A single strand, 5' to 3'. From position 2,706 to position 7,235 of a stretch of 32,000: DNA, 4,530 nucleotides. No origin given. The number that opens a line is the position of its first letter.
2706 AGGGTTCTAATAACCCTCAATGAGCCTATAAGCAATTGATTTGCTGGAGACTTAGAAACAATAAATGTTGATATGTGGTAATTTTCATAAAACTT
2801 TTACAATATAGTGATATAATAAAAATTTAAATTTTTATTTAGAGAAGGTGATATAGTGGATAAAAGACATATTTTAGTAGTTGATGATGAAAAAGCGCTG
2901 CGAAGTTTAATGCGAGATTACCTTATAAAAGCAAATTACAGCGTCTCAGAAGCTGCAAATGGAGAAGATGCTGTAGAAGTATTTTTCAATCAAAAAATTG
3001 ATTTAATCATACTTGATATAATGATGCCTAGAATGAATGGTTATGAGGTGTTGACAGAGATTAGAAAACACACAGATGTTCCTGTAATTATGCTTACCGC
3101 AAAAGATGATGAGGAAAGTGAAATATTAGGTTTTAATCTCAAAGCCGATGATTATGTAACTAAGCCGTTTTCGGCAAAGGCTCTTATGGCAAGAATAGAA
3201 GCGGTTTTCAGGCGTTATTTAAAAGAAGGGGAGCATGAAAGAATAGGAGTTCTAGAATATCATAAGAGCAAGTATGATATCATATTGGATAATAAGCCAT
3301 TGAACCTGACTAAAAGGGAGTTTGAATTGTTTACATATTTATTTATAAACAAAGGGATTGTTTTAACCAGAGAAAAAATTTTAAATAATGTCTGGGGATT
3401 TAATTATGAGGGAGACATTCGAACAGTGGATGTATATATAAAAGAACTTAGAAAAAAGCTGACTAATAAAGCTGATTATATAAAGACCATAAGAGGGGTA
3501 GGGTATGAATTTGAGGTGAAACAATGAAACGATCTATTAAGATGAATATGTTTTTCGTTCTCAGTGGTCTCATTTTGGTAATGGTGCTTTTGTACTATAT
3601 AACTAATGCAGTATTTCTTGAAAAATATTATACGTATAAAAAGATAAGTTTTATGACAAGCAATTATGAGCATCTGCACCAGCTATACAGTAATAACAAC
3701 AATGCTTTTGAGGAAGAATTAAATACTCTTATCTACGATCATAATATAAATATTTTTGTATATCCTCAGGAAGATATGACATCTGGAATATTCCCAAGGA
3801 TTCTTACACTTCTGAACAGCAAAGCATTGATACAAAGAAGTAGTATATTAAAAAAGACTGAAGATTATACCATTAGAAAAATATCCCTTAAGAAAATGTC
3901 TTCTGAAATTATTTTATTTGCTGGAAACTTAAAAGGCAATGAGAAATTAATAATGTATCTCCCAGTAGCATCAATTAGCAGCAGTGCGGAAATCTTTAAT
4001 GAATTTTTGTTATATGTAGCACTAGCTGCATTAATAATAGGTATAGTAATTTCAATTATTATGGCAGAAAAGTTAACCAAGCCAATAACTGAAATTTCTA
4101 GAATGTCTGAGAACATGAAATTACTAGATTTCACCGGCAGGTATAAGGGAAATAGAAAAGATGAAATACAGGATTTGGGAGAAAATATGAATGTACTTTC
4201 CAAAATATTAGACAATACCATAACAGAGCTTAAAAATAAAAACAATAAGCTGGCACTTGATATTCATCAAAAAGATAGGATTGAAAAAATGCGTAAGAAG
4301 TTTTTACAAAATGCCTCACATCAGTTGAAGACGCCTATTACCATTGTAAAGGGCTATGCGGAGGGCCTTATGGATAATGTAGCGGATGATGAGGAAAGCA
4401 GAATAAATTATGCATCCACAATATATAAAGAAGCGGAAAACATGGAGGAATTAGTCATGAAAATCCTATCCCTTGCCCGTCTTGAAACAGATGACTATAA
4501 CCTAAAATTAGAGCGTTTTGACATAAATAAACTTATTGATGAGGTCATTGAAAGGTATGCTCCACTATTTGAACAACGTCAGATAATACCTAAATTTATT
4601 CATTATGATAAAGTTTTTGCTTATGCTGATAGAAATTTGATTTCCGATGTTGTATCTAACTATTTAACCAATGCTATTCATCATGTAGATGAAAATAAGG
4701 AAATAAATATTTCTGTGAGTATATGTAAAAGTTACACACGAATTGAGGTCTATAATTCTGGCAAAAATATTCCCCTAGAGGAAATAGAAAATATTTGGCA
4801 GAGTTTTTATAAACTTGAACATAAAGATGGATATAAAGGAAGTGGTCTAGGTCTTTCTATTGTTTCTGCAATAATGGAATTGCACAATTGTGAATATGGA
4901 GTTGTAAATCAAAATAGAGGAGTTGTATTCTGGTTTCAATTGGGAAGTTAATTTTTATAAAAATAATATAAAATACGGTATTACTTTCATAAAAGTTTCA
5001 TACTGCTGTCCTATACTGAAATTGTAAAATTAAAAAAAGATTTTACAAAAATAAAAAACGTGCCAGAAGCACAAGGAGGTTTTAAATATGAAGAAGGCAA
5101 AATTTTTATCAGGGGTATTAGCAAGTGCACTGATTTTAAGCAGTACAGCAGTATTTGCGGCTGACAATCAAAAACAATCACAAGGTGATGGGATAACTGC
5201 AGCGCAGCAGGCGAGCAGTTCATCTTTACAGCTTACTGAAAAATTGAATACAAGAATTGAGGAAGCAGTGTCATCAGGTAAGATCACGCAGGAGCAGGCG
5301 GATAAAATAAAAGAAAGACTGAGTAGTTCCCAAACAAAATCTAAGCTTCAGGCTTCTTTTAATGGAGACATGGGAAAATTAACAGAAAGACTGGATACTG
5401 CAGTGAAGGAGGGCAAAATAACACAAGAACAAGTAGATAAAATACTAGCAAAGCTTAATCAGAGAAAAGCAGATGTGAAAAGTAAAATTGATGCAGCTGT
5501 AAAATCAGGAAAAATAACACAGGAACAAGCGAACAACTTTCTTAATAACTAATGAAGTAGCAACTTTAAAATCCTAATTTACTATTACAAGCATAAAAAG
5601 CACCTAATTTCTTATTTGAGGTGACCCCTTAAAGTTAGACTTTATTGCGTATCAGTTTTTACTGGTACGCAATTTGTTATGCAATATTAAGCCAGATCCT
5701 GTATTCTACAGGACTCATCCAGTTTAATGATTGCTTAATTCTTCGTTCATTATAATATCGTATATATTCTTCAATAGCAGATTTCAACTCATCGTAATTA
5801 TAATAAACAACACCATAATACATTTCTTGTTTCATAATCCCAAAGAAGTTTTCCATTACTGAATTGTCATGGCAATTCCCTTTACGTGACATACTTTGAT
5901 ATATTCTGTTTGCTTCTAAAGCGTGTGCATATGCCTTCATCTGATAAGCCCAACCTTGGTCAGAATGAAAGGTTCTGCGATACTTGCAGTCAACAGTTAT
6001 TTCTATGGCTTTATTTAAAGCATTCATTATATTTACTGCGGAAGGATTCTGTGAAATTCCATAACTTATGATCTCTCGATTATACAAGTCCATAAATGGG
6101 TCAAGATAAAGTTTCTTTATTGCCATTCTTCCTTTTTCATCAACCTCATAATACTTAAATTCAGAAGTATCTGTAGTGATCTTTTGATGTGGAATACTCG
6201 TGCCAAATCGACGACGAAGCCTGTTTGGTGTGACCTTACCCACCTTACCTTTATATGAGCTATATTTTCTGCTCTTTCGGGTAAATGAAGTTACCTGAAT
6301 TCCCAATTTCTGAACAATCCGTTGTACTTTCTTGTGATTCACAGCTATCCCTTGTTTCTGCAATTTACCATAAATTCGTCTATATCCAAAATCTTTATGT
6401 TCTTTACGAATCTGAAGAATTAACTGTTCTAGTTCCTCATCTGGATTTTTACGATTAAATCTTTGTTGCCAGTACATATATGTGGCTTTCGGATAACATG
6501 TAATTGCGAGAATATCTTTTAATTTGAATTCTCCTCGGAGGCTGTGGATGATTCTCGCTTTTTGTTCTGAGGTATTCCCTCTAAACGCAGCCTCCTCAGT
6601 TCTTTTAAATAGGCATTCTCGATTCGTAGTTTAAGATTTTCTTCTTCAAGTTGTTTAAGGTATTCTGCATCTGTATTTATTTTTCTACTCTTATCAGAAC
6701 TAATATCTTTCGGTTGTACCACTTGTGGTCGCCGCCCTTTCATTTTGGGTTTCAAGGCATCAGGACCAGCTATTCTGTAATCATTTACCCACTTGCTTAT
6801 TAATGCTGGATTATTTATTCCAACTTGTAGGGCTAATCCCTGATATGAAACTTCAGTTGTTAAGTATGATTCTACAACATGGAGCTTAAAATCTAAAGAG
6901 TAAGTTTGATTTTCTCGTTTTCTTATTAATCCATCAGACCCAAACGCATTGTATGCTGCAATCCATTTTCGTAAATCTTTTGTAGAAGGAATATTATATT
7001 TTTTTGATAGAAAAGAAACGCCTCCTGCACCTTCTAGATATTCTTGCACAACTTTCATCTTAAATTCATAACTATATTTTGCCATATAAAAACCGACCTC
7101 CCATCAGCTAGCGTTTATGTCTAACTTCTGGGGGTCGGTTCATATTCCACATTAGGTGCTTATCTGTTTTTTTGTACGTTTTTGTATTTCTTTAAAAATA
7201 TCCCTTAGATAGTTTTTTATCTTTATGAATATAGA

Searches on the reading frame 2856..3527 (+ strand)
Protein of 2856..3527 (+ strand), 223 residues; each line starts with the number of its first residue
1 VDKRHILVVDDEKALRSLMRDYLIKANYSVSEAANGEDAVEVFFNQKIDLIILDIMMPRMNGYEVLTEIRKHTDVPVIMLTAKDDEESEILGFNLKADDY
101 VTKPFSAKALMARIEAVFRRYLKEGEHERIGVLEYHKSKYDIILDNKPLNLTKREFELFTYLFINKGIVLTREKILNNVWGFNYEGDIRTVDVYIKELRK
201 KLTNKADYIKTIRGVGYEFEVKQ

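Call 74: search_protein_families(library=pfam, proteins=[window:2856-3527:+], max_evalue=0.001)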
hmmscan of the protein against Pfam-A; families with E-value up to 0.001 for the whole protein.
window:2856-3527:+ (223 aa): 2 families
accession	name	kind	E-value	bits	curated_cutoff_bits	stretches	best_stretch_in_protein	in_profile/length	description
PF00072.30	Response_reg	-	1.1e-32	113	30.2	1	6-115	1-111/111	Response regulator receiver domain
PF00486.34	Trans_reg_C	-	6e-26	90.8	26.2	1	147-219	2-77/77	Transcriptional regulatory protein, C terminal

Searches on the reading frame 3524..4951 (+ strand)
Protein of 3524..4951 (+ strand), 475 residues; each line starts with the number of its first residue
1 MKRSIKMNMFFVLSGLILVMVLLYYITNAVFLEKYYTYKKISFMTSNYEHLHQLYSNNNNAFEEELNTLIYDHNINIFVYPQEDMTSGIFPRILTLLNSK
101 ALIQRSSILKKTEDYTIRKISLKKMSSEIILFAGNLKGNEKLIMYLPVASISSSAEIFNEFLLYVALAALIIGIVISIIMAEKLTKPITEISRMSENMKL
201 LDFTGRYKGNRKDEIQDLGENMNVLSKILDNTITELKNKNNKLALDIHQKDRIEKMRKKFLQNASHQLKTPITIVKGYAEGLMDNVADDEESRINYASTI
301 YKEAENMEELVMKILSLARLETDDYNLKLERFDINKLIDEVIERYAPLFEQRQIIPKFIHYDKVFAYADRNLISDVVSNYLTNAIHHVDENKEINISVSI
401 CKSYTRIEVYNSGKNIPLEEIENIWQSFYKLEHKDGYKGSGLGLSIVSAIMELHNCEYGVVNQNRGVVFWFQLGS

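Call 74: search_protein_families(library=pfam, proteins=[window:3524-4951:+], max_evalue=0.001)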
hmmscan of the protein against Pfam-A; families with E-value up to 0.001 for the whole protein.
window:3524-4951:+ (475 aa): 4 families
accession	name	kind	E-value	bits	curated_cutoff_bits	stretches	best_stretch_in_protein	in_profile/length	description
PF02518.31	HATPase_c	-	2.5e-17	63.8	26.4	1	369-473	2-107/111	Histidine kinase-, DNA gyrase B-, and HSP90-like ATPase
PF00512.31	HisKA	-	2.7e-14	53.4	26.9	1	256-322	1-65/66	His Kinase A (phospho-acceptor) domain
PF14501.12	HATPase_c_5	-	5.3e-07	29.9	22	1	373-465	6-93/102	GHKL domain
PF00672.30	HAMP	-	0.00023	21.8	25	1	183-226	5-48/53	HAMP domain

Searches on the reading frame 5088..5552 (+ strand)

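Call 74: search_protein_families(library=pfam, proteins=[window:5088-5552:+], max_evalue=0.001)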
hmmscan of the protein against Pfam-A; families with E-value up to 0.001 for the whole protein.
window:5088-5552:+ (154 aa): 6 families
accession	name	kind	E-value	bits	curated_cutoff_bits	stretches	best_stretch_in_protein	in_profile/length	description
PF10925.13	DUF2680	-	3.3e-10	40.4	25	0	52-78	19-45/57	Protein of unknown function (DUF2680)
PF20787.2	SPP1_GP23-1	-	1e-08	35.4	27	0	60-74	24-38/47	SPP1 phage GP23.1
PF09693.15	Phage_XkdX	-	7e-07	29.6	23.5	0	100-119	16-35/40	Phage uncharacterised protein (Phage_XkdX)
PF02268.21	TFIIA_gamma_N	-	3.4e-06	27.4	33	0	97-122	13-38/47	Transcription initiation factor IIA, gamma subunit, helical domain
PF17944.6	Arg_decarbox_C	-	1.7e-05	25.7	23.3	0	48-80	14-43/51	Arginine decarboxylase C-terminal helical extension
PF08044.16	DUF1707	-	0.0003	21.2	27.6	0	99-120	12-33/53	DUF1707 SHOCT-like domain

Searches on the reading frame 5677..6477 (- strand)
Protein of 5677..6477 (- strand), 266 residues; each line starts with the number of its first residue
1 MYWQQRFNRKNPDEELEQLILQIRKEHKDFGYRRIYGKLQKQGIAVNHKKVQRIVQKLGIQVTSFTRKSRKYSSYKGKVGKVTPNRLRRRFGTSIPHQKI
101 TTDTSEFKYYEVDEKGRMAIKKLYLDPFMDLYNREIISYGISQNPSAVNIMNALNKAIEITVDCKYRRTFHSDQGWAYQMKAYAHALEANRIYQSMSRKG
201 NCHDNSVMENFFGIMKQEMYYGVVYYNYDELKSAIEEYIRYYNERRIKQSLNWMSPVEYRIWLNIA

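Call 74: search_protein_families(library=pfam, proteins=[window:5677-6477:-], max_evalue=0.001)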
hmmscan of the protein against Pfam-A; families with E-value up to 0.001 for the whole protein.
window:5677-6477:- (266 aa): 5 families
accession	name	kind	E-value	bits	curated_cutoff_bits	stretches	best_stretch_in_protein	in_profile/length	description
PF13333.12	rve_2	-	8e-19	68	22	1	209-260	1-52/56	Integrase core domain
PF00665.32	rve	-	1.1e-17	64.6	32.6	1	96-202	4-102/102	Integrase core domain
PF13276.12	HTH_21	-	2.4e-14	53.7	28.1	1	13-63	3-55/60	HTH-like domain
PF13683.12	rve_3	-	3e-12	46.5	26.5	1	191-256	2-67/67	Integrase core domain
PF13565.12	HTH_32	-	0.00032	21.6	33.7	1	12-54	29-72/73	Homeodomain-like domain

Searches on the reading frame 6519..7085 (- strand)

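Call 74: search_protein_families(library=pfam, proteins=[window:6519-7085:-], max_evalue=0.001)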
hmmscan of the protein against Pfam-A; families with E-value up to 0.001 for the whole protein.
window:6519-7085:- (188 aa): 4 families
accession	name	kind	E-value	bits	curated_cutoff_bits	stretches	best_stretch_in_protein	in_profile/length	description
PF13518.12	HTH_28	-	2.4e-16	59.9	25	2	66-119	1-51/52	Helix-turn-helix domain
PF01527.26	HTH_Tnp_1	-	1.1e-12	48.4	24.1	2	57-158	2-75/75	Transposase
PF13565.12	HTH_32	-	1.3e-05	26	33.7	0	96-126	2-32/73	Homeodomain-like domain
PF13551.12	HTH_29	-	3.7e-05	24.2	28.1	0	10-60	2-51/64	Winged helix-turn helix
